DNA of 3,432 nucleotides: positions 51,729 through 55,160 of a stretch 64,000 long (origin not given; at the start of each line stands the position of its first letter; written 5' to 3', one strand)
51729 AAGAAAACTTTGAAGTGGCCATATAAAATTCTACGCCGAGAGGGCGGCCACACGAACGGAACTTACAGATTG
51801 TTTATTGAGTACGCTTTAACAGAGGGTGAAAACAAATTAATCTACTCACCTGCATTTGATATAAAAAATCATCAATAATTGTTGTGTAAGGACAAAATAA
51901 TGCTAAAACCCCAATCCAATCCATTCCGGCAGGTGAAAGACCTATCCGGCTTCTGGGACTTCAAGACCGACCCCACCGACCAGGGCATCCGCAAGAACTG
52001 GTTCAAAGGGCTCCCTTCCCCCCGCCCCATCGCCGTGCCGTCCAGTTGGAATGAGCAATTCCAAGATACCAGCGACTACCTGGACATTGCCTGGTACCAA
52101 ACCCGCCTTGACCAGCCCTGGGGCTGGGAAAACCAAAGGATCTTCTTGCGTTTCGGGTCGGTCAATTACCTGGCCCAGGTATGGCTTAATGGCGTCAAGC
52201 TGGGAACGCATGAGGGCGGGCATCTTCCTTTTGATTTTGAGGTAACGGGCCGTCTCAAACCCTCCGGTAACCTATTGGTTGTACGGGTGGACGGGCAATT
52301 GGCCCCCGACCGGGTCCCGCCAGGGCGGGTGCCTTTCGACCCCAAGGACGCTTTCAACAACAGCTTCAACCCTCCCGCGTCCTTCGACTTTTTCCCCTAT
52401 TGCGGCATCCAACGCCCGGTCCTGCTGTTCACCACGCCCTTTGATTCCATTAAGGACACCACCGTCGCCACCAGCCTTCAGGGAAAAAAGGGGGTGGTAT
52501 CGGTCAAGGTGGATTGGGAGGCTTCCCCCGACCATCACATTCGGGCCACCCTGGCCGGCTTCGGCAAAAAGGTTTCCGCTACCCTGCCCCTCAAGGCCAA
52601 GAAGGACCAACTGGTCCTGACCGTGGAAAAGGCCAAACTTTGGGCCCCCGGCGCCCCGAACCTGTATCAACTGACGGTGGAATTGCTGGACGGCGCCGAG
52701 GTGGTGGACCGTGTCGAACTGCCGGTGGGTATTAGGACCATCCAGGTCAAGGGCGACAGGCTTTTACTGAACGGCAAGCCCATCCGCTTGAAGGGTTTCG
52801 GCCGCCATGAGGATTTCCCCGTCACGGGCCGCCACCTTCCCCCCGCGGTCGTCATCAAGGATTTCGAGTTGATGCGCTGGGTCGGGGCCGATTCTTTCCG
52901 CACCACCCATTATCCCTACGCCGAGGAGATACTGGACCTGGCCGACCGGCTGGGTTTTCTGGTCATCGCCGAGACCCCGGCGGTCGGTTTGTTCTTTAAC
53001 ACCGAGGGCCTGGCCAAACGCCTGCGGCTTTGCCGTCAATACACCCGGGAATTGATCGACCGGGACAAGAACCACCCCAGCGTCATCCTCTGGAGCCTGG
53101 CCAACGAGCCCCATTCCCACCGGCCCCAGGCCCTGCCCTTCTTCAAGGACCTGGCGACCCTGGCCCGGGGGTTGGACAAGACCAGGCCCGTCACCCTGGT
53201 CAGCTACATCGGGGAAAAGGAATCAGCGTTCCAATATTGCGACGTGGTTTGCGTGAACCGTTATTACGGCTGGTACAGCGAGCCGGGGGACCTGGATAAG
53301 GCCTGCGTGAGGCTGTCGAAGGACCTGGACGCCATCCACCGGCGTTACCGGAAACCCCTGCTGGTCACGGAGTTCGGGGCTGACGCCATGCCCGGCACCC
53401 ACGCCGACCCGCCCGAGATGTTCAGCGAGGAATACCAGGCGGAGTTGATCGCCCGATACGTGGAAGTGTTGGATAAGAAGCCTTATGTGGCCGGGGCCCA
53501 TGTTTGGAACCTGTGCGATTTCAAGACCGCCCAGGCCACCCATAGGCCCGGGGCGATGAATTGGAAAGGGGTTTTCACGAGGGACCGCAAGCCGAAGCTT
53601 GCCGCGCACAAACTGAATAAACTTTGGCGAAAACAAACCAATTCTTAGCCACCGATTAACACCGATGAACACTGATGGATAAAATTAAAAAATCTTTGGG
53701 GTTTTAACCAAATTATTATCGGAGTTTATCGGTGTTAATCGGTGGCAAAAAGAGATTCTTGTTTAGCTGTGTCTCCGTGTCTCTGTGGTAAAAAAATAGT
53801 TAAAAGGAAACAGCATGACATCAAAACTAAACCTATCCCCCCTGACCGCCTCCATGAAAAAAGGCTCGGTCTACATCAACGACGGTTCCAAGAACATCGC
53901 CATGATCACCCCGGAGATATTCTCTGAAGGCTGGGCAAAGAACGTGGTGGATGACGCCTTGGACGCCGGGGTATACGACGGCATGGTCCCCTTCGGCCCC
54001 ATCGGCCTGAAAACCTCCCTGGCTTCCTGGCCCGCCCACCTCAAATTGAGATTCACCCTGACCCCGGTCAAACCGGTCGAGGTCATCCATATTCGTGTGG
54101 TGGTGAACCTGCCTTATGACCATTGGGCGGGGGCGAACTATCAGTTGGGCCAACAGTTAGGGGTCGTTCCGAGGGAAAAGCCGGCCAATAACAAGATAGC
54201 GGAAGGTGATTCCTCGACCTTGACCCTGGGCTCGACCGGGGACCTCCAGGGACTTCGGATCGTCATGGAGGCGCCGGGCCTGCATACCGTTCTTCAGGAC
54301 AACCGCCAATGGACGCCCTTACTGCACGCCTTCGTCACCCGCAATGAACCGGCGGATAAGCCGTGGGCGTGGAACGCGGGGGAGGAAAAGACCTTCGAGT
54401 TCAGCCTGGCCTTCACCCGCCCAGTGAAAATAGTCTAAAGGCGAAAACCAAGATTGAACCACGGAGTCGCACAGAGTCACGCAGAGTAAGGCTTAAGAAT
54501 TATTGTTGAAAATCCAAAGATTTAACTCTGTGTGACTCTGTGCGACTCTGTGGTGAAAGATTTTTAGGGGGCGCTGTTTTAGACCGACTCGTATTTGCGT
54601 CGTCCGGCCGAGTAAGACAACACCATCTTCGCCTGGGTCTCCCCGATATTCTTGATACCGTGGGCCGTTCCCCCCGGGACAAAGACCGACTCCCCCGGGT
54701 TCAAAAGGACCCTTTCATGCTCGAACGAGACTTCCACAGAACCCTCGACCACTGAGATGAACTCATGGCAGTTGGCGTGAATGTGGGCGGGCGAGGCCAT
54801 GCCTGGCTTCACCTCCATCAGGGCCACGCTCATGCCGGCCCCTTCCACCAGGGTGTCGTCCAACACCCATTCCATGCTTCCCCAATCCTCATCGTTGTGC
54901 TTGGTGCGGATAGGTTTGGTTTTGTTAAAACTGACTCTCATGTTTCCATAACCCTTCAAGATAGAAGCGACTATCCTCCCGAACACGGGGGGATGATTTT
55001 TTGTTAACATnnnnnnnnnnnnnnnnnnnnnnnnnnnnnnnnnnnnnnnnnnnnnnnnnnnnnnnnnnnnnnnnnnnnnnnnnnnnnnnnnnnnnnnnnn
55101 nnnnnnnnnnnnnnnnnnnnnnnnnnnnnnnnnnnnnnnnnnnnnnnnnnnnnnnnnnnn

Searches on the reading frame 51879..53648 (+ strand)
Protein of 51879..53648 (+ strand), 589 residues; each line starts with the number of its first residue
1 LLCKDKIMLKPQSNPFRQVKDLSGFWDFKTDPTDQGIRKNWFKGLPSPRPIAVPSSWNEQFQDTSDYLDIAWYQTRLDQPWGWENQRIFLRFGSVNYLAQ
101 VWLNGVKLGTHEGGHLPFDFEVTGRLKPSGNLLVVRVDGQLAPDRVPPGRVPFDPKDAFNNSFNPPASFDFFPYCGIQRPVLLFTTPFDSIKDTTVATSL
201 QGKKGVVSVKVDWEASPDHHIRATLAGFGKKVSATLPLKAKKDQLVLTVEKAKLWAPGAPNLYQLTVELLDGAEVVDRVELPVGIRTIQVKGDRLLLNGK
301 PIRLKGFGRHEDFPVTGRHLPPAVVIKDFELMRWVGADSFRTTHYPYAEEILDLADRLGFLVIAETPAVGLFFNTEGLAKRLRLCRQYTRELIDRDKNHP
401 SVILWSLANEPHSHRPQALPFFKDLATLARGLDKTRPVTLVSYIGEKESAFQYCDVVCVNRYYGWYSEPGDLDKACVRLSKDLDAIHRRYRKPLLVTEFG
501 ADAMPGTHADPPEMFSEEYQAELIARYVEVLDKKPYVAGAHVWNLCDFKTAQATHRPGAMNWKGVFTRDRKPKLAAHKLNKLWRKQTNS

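Call 9: search_protein_families(library=pfam, proteins=[window:51879-53648:+])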
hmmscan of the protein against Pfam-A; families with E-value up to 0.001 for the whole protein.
window:51879-53648:+ (589 aa): 5 families
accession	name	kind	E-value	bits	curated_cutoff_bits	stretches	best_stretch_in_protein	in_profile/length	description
PF02836.23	Glyco_hydro_2_C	-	2e-70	237.8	21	1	288-585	1-299/302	Glycosyl hydrolases family 2, TIM barrel domain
PF02837.24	Glyco_hydro_2_N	-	4.2e-19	69.5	28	1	20-187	2-169/169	Glycosyl hydrolases family 2, sugar binding domain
PF00703.27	Glyco_hydro_2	-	3e-13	50.9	23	1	191-286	3-109/109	Glycosyl hydrolases family 2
PF22666.2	Glyco_hydro_2_N2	-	2.7e-09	37.8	27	1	71-141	50-121/167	Glycosyl hydrolase 2 galactose-binding domain-like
PF13364.12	BetaGal_ABD2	-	0.00011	23.3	23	1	55-137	18-106/112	Beta-galactosidase second all-beta domain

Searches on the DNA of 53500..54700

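Call 36: search_rna_families(source=window, start=53500, end=54700, threshold=evalue, max_evalue=5)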
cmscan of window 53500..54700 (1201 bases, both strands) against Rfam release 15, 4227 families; matches with E-value up to 5: 15.
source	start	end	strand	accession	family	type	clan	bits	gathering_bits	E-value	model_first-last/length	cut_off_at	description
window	54461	54551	+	RF00974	mir-607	Gene; miRNA;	-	34.9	94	0.0002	1-91/91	no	mir-607 microRNA precursor family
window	54458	54554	+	RF01943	mir-999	Gene; miRNA;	-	32.3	58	6.1e-05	1-84/84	no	mir-999 microRNA precursor family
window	54461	54551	-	RF00974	mir-607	Gene; miRNA;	-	32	94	0.0011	1-91/91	no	mir-607 microRNA precursor family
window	54462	54550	+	RF01997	mir-969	Gene; miRNA;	-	31.7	61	0.00064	1-86/86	no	mir-969 microRNA precursor family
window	54454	54558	+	RF03457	MIR173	Gene; miRNA;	-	30.3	70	0.00076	1-102/102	no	MIR173 microRNA precursor family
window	53649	53745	+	RF03355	mir-2008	Gene; miRNA;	-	29.9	93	0.00076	1-85/85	no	mir-2008 microRNA precursor family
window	53642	53754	+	RF00975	MIR845_2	Gene; miRNA;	-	29.1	80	0.0054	1-131/131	no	MIR845_2 microRNA precursor family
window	54458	54554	-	RF03457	MIR173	Gene; miRNA;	-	28.1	70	0.0031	1-102/102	no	MIR173 microRNA precursor family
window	54464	54548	-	RF00073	MIR156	Gene; miRNA;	-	28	62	0.0029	1-88/88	no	mir-156 microRNA precursor family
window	53646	53748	-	RF03980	mir-2012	Gene; miRNA;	-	25.5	90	0.026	1-84/84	no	mir-2012 microRNA precursor family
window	54458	54554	+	RF04173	MIR847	Gene; miRNA;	-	24.5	184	0.014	1-164/164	no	MIR847 microRNA precursor family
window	53650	53744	+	RF00894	mir-790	Gene; miRNA;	-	24.2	63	0.044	1-70/70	no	mir-790 microRNA precursor family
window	53644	53751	+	RF04174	MIR4208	Gene; miRNA;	-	21.9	140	1.6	1-191/191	no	MIR4208 microRNA precursor family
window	53646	53749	+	RF03926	MIR1435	Gene; miRNA;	-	20.9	94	3.2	1-186/186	no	MIR1435 microRNA precursor family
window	53657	53737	+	RF03464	mir-465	Gene; miRNA;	CL00136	19.9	65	0.51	10-68/79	no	mir-465 microRNA precursor family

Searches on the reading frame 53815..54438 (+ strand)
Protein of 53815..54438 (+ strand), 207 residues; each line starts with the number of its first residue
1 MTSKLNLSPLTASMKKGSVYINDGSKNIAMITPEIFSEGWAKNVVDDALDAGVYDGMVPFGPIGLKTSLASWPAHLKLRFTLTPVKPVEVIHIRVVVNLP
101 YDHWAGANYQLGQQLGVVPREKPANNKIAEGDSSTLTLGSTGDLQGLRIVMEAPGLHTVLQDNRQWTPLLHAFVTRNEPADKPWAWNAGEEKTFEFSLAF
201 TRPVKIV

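Call 9: search_protein_families(library=pfam, proteins=[window:53815-54438:+])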
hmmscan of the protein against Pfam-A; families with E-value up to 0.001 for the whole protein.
window:53815-54438:+ (207 aa): 0 families

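Call 80: search_protein_families(library=pfam, proteins=[window:53815-54438:+], max_evalue=0.01)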
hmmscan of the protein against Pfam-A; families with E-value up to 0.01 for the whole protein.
window:53815-54438:+ (207 aa): 0 families

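Call 99: find_encoding_contigs(protein=window:53815-54438:+, flank=6000, max_places=8)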
Protein window:53815-54438:+ (207 aa): 2 contigs read that carry it; 2 places shown.
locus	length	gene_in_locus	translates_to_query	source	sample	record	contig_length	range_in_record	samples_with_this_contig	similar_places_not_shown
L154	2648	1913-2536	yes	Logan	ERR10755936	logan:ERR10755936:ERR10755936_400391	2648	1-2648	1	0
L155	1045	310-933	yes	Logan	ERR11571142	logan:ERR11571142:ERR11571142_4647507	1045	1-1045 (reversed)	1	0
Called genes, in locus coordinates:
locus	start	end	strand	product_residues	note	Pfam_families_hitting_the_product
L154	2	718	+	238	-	?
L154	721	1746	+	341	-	PF00703:Glyco_hydro_2, PF02836:Glyco_hydro_2_C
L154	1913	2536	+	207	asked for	-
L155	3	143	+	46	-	?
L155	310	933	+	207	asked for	-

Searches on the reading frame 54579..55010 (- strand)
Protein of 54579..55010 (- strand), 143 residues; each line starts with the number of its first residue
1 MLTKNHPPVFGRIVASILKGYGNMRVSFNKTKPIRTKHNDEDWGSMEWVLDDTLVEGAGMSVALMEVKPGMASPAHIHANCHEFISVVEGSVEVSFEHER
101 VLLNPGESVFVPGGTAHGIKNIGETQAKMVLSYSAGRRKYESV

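Call 9: search_protein_families(library=pfam, proteins=[window:54579-55010:-])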
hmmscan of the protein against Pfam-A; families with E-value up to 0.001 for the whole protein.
window:54579-55010:- (143 aa): 8 families
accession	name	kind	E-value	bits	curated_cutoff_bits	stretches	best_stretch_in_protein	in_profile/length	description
PF07883.17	Cupin_2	-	1.7e-17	63.4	27.2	1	64-131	2-68/70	Cupin domain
PF01050.24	MannoseP_isomer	-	6.9e-09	36.4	23.6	1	48-129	16-97/116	Mannose-6-phosphate isomerase C-terminal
PF00190.28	Cupin_1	-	3.1e-08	33.8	22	1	56-135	29-115/151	Cupin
PF21621.3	MPI_cupin_dom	-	6.8e-05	23.2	27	1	82-115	30-63/79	Mannose-6-phosphate isomerase, cupin domain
PF05899.18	Cupin_3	-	0.00011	22.2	23.5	1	63-117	10-61/74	EutQ-like cupin domain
PF12852.13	Cupin_6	-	0.00035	20.8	26.7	1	82-127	35-82/183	Cupin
PF11699.14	CENP-C_C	-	0.00048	20.8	29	1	78-129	31-81/85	Mif2/CENP-C like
PF02311.25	AraC_binding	-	0.00084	19.5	21.1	0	74-125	17-68/135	AraC-like ligand binding domain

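Call 98: find_encoding_contigs(protein=window:54579-55010:-, flank=6000, max_places=8)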
Protein window:54579-55010:- (143 aa): no gene with exactly this product is on record in the collection.
